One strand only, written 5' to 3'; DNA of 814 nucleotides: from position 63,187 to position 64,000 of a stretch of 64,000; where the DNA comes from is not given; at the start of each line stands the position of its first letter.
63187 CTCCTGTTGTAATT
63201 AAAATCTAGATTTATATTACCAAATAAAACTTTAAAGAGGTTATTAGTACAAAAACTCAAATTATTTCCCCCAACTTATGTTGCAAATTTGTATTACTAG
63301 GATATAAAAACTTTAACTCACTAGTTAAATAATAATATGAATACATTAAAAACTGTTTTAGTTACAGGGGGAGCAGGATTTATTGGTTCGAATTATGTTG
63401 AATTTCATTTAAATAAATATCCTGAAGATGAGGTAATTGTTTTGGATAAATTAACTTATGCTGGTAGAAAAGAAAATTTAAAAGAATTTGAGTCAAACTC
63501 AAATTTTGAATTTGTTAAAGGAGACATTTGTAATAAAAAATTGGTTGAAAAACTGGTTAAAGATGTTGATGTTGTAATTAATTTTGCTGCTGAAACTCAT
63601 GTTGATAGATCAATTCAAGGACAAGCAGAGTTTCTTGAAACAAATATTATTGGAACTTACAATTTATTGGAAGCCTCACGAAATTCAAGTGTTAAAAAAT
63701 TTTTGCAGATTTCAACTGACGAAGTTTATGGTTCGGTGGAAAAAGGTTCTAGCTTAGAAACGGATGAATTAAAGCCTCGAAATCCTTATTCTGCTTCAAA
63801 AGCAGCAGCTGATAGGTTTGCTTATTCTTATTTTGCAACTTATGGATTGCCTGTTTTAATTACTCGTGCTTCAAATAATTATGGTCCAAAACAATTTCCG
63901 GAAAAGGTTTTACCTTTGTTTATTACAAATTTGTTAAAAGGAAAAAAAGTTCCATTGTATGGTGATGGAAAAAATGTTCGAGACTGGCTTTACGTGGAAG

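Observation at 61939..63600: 225-bp perfect direct repeat duplicating the 5' part of rmlB around a compositionally foreign methyltransferase cassette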

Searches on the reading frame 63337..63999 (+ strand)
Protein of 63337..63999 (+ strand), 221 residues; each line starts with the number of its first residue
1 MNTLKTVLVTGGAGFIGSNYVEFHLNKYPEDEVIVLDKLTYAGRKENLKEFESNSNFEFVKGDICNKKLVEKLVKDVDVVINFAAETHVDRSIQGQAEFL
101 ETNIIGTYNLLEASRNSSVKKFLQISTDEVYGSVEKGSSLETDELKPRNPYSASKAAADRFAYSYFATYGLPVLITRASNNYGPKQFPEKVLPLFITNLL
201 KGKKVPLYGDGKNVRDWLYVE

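Call 14: search_protein_families(library=pfam, proteins=[window:63337-63999:+], max_evalue=0.01)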
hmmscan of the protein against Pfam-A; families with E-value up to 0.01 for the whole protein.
window:63337-63999:+ (221 aa): 11 families
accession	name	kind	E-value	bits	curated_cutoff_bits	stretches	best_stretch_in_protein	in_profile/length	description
PF16363.11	GDP_Man_Dehyd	-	2e-65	221.9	27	1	8-221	1-227/332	GDP-mannose 4,6 dehydratase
PF01370.27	Epimerase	-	3.5e-62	210.4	20.9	1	7-221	1-215/240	NAD dependent epimerase/dehydratase family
PF01073.25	3Beta_HSD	-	7.6e-24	84.6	22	1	8-221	1-219/280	3-beta hydroxysteroid dehydrogenase/isomerase family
PF02719.21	Polysacc_synt_2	-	1.6e-19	70.7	20.2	1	7-130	1-131/293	Polysaccharide biosynthesis protein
PF07993.18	NAD_binding_4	-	6.6e-16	58.7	20.1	1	9-180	1-206/258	Male sterility protein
PF04321.23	RmlD_sub_bind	-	7.9e-14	51.8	27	1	6-182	2-152/287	RmlD substrate binding domain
PF13460.12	NAD_binding_10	-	5e-11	43.2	27.2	1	11-161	1-130/184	NAD(P)H-binding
PF05368.20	NmrA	-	1.2e-06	28.8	27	1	5-94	3-85/298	NmrA-like family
PF00106.31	adh_short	-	3.1e-05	24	26.6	1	5-163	1-161/195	short chain dehydrogenase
PF03435.24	Sacchrp_dh_NADP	-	0.00057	20.7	25.1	1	12-87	5-79/129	Saccharopine dehydrogenase NADP binding domain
PF08659.16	KR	-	0.0025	18.2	22.6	1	6-78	2-76/180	KR domain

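Call 15: search_protein_families(library=ncbifam, proteins=[window:63337-63999:+], max_evalue=0.001)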
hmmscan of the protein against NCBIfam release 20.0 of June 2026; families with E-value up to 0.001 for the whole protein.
window:63337-63999:+ (221 aa): 34 families (the best 25 are shown)
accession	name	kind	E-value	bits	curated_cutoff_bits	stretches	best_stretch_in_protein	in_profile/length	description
TIGR01181.1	dTDP_gluc_dehyt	equivalog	2e-95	319.5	365.1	1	7-221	2-221/321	dTDP-glucose 4,6-dehydratase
NF007582.0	PRK10217.1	equivalog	2.1e-66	224.4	698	1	4-221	1-230/355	dTDP-glucose 4,6-dehydratase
NF007490.0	PRK10084.1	subfamily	7.5e-66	222.6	649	1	7-221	3-237/361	dTDP-glucose 4,6-dehydratase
TIGR04180.1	EDH_00030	hypoth_equivalog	1.8e-45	155.3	475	1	7-220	1-214/297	NAD-dependent 4,6-dehydratase LegB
TIGR01179.1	galE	equivalog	1.3e-29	103.1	262.3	1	7-183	2-178/332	UDP-glucose 4-epimerase GalE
TIGR02197.1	heptose_epim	equivalog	9.7e-24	84.1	274.6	1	7-221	1-220/316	ADP-glyceromanno-heptose 6-epimerase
NF011728.1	PRK15181.1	equivalog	2.7e-22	79.2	760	1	5-221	16-239/348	Vi polysaccharide biosynthesis UDP-N-acetylglucosaminuronic acid C-4 epimerase TviC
TIGR02622.1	CDP_4_6_dhtase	equivalog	5.6e-21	75.1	278.45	1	5-207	5-218/352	CDP-glucose 4,6-dehydratase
TIGR03589.1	PseB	equivalog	1.2e-19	70.4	407.75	1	3-132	3-130/324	UDP-N-acetylglucosamine 4,6-dehydratase (inverting)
NF007956.0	PRK10675.1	subfamily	4.3e-19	68.8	394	1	6-157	2-155/338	UDP-glucose 4-epimerase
TIGR01472.1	gmd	equivalog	3e-16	59.6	415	1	6-172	2-176/342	GDP-mannose 4,6-dehydratase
TIGR03466.1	HpnA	hypoth_equivalog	4.6e-16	58.6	367.65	1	6-200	2-189/327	hopanoid-associated sugar epimerase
TIGR01214.1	rmlD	equivalog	1.4e-13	50.6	224.05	1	6-187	1-159/285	dTDP-4-dehydrorhamnose reductase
NF008872.0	PRK11908.1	equivalog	2.6e-11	43.2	294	1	5-220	2-226/349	bifunctional UDP-4-keto-pentose/UDP-xylose synthase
NF042422.1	oxyalk_red_OleD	equivalog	2.7e-11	43.4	580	1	7-221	3-205/329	2-alkyl-3-oxoalkanoate reductase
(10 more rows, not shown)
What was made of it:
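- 63337..64000 (+): Intact rmlB (dTDP-glucose 4,6-dehydratase). It runs off the window end. The full product is P0003, 323 aa. Call 15 (TIGR01181, 319.5 bits for the 221 residues inside the window).
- On RmlB, dTDP-glucose 4,6-dehydratase (NCBIfam TIGR01181) - intact copy, 63337 onward: The 221 residues inside the window score 319.5 bits over model positions 2-221 of 321 (call 15).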

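Call 24: find_related_loci(query=window:63337-63999:+, collection=genome_contigs, flank=10000)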
Query window:63337-63999:+ (221 aa) in genome_contigs; peptide patterns used: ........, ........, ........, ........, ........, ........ (x = any residue, [..] = any of these).
600 stretches matched a pattern (row limit reached: there are more); 576 encode a relative of the query (tblastn E <= 1e-3); the best 80 are kept; 80 distinct loci.
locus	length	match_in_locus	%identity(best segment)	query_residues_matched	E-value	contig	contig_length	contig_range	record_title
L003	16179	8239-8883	67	7-221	8e-96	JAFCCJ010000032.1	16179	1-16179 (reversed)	MAG: Candidatus Iainarchaeum archaeon isolate AB_3033_Bin_152 AB_3033_Bin_152_scaffold_5689, whole genome shotgun sequen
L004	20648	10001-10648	65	7-221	3e-95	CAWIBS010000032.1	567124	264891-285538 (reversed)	MAG: Vicinamibacterales bacterium isolate MFD09267.bin.2.322 genome assembly, contig: contig_35278, whole genome shotgun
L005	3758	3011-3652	64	7-220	1e-95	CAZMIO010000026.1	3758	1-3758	MAG TPA_asm: uncultured Methanosarcinales archaeon isolate binchicken_co48_311 genome assembly, contig: NODE_43865_lengt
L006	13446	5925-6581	64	4-221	4e-95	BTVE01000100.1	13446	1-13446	MAG: Acidimicrobiia bacterium AMX-MBFR-57 DNA, sequence100, whole genome shotgun sequence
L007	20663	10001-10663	62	2-221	8e-95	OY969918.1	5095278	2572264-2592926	MAG: uncultured Acidobacteriota bacterium isolate MFD04967.bin.c.4 genome assembly, chromosome: 1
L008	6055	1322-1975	63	3-220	6e-95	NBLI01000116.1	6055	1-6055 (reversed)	MAG: candidate division KSB1 bacterium 4572_119 ex4572_119_scaffold_12012, whole genome shotgun sequence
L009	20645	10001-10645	64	7-220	2e-94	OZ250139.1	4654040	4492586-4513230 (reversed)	MAG: Vicinamibacterales bacterium isolate 484768f3-921a-4930-8514-f507c87559ee genome assembly, chromosome: 1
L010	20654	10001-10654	62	4-221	5e-94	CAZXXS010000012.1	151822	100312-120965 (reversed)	MAG TPA_asm: uncultured Cytophagia bacterium isolate binchicken_co219_432 genome assembly, contig: k141_435817, whole ge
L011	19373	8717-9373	65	5-221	5e-94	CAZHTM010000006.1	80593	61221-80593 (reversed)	MAG TPA_asm: uncultured bacterium isolate binchicken_co172_182 genome assembly, contig: NODE_125_length_80593_cov_31.867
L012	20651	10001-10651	62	6-221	5e-94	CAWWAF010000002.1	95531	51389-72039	MAG TPA_asm: uncultured bacterium isolate ERR3589567_binner13_78 genome assembly, contig: ERZ7462743.45, whole genome sh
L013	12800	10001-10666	62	1-221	3e-93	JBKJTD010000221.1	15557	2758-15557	MAG: Vicinamibacterales bacterium isolate ant_bin.605 k117_5785808, whole genome shotgun sequence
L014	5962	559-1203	64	7-220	3e-93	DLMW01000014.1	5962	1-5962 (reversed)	MAG TPA_asm: bacterium UBP18_UBA7526 isolate UBA7526 UBA7526_contig_18052, whole genome shotgun sequence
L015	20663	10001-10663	63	2-221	4e-93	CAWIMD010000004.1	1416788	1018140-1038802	MAG: Vicinamibacteria bacterium isolate MFD04944.bin.1.72 genome assembly, contig: contig_46337, whole genome shotgun se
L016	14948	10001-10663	61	1-221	5e-93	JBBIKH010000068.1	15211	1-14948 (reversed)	MAG: bacterium isolate BR1F70218_bin_181 NODE_4163_length_15211_cov_3.850290, whole genome shotgun sequence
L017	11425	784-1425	63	7-220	2e-92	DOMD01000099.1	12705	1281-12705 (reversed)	MAG TPA_asm: Candidatus Omnitrophota bacterium isolate UBA12090 contig_48583, whole genome shotgun sequence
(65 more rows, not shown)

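Call 33: find_homologous_proteins(query=window:63337-63999:+, max_evalue=1e-40)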
Query window:63337-63999:+ (221 aa): 8000 proteins with E <= 1e-40 among 8000 candidates; the best 120 are listed.
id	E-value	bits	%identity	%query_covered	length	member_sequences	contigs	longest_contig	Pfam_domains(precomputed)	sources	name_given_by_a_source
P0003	1.0e-140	485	100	100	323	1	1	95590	PF04321.24,PF16363.12,PF02719.22,PF05368.20,PF01073.26,PF07993.19,PF13460.13,PF01370.28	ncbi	-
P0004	1.3e-117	409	81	98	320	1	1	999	PF04321.24,PF16363.12,PF02719.22,PF05368.20,PF01073.26,PF07993.19,PF13460.13,PF01370.28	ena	-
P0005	3.6e-113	395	79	98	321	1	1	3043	PF08659.17,PF04321.24,PF16363.12,PF02719.22,PF05368.20,PF01073.26,PF07993.19,PF13460.13,PF00106.32,PF01370.28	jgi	jgi:dTDP-glucose 4,6-dehydratase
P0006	8.4e-113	393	80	98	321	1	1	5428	PF04321.24,PF16363.12,PF02719.22,PF05368.20,PF01073.26,PF07993.19,PF13460.13,PF01370.28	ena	-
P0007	8.3e-100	351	71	98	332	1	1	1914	PF04321.24,PF16363.12,PF02719.22,PF01073.26,PF07993.19,PF13460.13,PF01370.28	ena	-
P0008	1.5e-98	347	70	97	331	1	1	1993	PF04321.24,PF16363.12,PF02719.22,PF05368.20,PF01073.26,PF07993.19,PF13460.13,PF01370.28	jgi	jgi:dTDP-glucose 4,6-dehydratase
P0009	1.5e-98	347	70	97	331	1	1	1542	PF04321.24,PF16363.12,PF02719.22,PF05368.20,PF01073.26,PF07993.19,PF13460.13,PF01370.28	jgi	jgi:dTDP-glucose 4,6-dehydratase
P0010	6.7e-98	345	70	97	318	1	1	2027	PF04321.24,PF16363.12,PF02719.22,PF01073.26,PF07993.19,PF13460.13,PF01370.28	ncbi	-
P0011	3.9e-97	342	69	100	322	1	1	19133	PF04321.24,PF16363.12,PF02719.22,PF01073.26,PF07993.19,PF13460.13,PF01370.28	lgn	-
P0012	7.5e-97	341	70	99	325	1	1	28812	PF04321.24,PF16363.12,PF02719.22,PF05368.20,PF01073.26,PF07993.19,PF13460.13,PF00106.32,PF01370.28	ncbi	ncbi:MAG: dTDP-glucose 4,6-dehydratase [Candidatus Diapherotrites archaeon]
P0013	8.4e-97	341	69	97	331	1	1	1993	PF04321.24,PF16363.12,PF02719.22,PF05368.20,PF01073.26,PF07993.19,PF13460.13,PF01370.28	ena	-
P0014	1.6e-96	340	68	96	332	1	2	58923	PF04321.24,PF16363.12,PF02719.22,PF01073.26,PF07993.19,PF13460.13,PF01370.28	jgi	-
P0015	2.5e-96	340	68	98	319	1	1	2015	PF04321.24,PF16363.12,PF02719.22,PF01073.26,PF07993.19,PF13460.13,PF01370.28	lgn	-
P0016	8.8e-96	338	70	97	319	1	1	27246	PF04321.24,PF16363.12,PF02719.22,PF01073.26,PF07993.19,PF13460.13,PF01370.28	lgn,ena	-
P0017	1.5e-95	337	67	96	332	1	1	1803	PF04321.24,PF16363.12,PF02719.22,PF01073.26,PF07993.19,PF13460.13,PF01370.28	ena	-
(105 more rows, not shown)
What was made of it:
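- The P0003 cluster has one member (call 33).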

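Call 35: find_encoding_contigs(protein=P0006, flank=10000)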
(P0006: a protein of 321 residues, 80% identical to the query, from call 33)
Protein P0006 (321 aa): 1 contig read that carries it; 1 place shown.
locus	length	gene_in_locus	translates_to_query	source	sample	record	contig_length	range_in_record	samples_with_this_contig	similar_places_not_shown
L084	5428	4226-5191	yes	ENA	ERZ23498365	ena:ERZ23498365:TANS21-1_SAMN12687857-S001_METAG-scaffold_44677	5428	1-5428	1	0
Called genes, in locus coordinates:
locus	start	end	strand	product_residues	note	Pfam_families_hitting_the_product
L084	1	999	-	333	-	?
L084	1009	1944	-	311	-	PF00535:Glycos_transf_2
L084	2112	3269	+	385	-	PF13439:Glyco_transf_4, PF13477:Glyco_trans_4_2 (weak), PF13579:Glyco_trans_4_4, PF00534:Glycos_transf_1, PF13692:Glyco_trans_1_4, PF13524:Glyco_trans_1_2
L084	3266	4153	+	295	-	PF00535:Glycos_transf_2, PF10111:Glyco_tranf_2_2 (weak), PF13641:Glyco_tranf_2_3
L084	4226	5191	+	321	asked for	PF01073:3Beta_HSD, PF01370:Epimerase, PF02719:Polysacc_synt_2, PF04321:RmlD_sub_bind, PF05368:NmrA, PF07993:NAD_binding_4, PF13460:NAD_binding_10, PF16363:GDP_Man_Dehyd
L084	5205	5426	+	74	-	?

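Call 36: find_encoding_contigs(protein=P0005, flank=10000)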
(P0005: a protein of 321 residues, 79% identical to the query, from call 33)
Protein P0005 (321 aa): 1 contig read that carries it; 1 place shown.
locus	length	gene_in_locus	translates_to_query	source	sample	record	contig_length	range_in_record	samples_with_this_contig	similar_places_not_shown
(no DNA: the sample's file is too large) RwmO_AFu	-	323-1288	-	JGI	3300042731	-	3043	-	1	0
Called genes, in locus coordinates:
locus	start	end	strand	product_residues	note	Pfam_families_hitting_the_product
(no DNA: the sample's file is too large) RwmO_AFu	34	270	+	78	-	-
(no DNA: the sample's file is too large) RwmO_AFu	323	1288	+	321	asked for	PF01073:3Beta_HSD, PF01370:Epimerase, PF02719:Polysacc_synt_2, PF04321:RmlD_sub_bind, PF05368:NmrA (weak), PF07993:NAD_binding_4, PF13460:NAD_binding_10, PF16363:GDP_Man_Dehyd, +2 more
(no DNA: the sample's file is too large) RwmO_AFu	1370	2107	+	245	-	PF00483:NTP_transferase, PF12804:NTP_transf_3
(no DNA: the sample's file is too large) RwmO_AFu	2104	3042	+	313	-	?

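Call 37: find_encoding_contigs(protein=P0003, flank=10000)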
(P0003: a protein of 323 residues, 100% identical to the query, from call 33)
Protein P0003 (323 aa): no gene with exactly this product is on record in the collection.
